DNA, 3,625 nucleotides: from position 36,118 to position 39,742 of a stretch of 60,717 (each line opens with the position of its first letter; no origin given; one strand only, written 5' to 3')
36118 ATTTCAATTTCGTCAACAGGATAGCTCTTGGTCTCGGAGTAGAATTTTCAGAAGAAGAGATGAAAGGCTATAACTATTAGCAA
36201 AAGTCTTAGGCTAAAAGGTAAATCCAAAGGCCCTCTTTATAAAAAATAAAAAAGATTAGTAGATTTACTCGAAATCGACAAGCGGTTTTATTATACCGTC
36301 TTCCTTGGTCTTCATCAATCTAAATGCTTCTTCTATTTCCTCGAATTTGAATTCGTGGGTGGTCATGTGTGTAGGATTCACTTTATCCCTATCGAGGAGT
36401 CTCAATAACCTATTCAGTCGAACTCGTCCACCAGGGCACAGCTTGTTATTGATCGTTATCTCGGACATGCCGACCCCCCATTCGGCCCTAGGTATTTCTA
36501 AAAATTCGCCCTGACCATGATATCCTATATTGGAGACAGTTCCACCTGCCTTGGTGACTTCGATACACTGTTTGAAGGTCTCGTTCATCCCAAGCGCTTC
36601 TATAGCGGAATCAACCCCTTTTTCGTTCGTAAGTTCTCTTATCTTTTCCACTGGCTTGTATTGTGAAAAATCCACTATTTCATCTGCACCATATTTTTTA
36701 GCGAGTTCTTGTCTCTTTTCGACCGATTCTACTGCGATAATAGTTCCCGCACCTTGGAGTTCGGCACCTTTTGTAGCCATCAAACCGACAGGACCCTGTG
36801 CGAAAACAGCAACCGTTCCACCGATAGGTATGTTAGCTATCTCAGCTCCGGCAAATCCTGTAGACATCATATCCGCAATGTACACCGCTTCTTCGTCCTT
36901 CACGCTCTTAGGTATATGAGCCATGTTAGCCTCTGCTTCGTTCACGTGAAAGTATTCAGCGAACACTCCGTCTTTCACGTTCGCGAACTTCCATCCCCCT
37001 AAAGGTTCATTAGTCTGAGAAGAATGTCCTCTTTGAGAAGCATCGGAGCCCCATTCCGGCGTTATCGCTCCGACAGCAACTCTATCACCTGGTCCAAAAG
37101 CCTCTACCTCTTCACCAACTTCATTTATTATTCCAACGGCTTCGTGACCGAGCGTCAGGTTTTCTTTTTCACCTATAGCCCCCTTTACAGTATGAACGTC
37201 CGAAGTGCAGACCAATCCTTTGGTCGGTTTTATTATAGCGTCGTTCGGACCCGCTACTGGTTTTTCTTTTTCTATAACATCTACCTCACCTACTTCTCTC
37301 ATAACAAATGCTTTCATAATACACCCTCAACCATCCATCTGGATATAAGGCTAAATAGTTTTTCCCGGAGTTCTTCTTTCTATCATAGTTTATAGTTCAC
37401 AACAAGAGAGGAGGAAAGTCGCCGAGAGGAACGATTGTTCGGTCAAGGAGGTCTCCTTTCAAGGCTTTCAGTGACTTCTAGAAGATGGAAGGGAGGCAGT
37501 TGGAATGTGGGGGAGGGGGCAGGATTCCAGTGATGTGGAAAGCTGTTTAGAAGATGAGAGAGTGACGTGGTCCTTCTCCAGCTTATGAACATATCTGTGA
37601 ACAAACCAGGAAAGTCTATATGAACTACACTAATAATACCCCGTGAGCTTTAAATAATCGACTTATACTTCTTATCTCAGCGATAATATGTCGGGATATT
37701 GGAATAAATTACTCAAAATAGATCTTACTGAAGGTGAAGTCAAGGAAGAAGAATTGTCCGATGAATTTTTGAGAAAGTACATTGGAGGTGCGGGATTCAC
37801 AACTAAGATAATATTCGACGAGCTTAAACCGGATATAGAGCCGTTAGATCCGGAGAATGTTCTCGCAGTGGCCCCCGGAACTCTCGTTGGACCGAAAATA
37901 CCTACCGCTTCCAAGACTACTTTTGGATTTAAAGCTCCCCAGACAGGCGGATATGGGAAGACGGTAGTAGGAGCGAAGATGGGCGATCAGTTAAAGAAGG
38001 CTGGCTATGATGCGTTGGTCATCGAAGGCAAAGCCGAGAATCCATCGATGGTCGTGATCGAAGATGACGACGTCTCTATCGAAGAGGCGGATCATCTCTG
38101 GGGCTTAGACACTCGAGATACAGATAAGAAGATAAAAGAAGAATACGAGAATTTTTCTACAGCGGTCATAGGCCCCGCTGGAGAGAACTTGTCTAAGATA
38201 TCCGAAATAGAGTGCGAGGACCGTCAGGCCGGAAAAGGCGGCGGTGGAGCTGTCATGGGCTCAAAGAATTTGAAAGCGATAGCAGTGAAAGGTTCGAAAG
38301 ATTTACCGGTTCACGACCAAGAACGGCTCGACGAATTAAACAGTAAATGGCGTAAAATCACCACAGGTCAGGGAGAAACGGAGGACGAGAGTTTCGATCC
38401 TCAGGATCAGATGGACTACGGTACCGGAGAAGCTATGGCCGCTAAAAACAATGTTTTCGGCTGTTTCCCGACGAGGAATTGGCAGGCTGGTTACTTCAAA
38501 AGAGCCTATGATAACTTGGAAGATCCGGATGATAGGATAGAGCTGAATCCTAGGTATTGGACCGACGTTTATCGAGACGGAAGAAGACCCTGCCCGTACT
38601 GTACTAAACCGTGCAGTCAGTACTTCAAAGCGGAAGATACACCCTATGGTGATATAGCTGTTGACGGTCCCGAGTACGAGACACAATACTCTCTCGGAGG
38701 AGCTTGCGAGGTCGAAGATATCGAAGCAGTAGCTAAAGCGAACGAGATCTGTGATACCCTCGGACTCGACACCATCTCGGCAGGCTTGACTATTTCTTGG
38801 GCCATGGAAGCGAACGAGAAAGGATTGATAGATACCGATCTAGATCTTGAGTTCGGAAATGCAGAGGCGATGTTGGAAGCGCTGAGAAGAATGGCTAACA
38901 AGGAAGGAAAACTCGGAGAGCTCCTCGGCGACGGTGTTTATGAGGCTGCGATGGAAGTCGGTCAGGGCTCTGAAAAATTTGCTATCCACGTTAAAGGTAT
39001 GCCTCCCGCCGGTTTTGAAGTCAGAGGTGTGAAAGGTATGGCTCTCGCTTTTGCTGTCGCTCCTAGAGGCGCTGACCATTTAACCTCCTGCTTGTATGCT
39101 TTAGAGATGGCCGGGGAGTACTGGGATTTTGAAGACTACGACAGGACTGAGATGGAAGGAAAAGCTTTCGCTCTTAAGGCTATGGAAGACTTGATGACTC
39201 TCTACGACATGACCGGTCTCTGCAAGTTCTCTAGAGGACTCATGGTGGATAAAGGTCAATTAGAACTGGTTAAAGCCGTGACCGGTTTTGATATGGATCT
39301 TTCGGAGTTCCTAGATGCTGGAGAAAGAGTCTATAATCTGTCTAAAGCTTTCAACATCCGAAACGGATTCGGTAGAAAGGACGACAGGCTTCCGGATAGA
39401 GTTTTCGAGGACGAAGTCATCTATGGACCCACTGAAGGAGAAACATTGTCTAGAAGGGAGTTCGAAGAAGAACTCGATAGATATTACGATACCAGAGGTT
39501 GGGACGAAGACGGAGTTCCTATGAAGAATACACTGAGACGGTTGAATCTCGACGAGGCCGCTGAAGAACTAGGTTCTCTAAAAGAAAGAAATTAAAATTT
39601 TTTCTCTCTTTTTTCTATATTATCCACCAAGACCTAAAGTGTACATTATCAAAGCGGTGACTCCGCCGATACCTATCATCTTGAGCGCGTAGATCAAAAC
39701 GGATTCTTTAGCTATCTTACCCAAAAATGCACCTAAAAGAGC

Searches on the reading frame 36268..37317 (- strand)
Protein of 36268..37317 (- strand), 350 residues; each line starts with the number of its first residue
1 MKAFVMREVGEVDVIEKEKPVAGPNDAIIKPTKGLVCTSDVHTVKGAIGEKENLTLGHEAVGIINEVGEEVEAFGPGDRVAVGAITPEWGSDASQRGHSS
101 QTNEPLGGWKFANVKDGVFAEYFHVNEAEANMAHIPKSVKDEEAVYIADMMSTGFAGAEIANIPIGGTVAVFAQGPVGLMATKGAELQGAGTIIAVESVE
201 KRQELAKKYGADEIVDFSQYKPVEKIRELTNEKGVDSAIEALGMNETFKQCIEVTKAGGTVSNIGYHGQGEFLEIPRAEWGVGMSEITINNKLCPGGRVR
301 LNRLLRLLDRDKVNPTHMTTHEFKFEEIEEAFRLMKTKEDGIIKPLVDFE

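Call 107: search_protein_families(library=pfam, proteins=[window:36268-37317:-], max_evalue=0.00001)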
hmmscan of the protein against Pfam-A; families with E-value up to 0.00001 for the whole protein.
window:36268-37317:- (350 aa): 3 families
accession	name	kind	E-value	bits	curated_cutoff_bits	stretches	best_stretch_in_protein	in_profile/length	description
PF00107.32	ADH_zinc_N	-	1.5e-25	90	31.8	1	176-289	1-109/129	Zinc-binding dehydrogenase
PF08240.17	ADH_N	-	3e-17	63.2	23.5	1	23-129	1-98/104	Alcohol dehydrogenase GroES-like domain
PF13602.12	ADH_zinc_N_2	-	4.2e-11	44.3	27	1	210-338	2-126/134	Zinc-binding dehydrogenase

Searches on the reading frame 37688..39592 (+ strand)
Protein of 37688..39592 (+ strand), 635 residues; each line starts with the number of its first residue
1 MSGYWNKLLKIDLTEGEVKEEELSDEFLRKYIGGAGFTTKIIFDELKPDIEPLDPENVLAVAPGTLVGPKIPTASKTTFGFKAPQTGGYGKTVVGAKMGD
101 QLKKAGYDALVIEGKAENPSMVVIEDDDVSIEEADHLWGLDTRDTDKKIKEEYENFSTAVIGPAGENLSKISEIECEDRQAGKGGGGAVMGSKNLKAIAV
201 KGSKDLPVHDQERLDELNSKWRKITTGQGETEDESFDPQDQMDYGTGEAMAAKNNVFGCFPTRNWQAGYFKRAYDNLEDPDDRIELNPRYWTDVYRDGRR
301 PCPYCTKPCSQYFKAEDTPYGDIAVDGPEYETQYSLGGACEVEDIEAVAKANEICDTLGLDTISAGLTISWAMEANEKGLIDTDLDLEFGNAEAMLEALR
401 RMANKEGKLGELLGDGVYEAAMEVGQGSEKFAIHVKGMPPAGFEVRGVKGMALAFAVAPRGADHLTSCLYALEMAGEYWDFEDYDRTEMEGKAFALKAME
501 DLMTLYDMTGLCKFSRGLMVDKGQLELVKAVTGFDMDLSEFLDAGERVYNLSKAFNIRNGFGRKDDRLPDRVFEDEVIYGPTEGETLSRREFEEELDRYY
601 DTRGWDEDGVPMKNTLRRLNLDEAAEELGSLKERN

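Call 107: search_protein_families(library=pfam, proteins=[window:37688-39592:+], max_evalue=0.00001)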
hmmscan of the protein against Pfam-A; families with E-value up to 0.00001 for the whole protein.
window:37688-39592:+ (635 aa): 2 families
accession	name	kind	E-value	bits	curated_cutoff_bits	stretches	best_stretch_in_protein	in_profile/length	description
PF01314.23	AFOR_C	-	8e-117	391.1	27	1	240-621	19-385/385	Aldehyde ferredoxin oxidoreductase, domains 2 & 3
PF02730.20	AFOR_N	-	5.1e-73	245.5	29.8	1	7-202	2-198/199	Aldehyde ferredoxin oxidoreductase, N-terminal domain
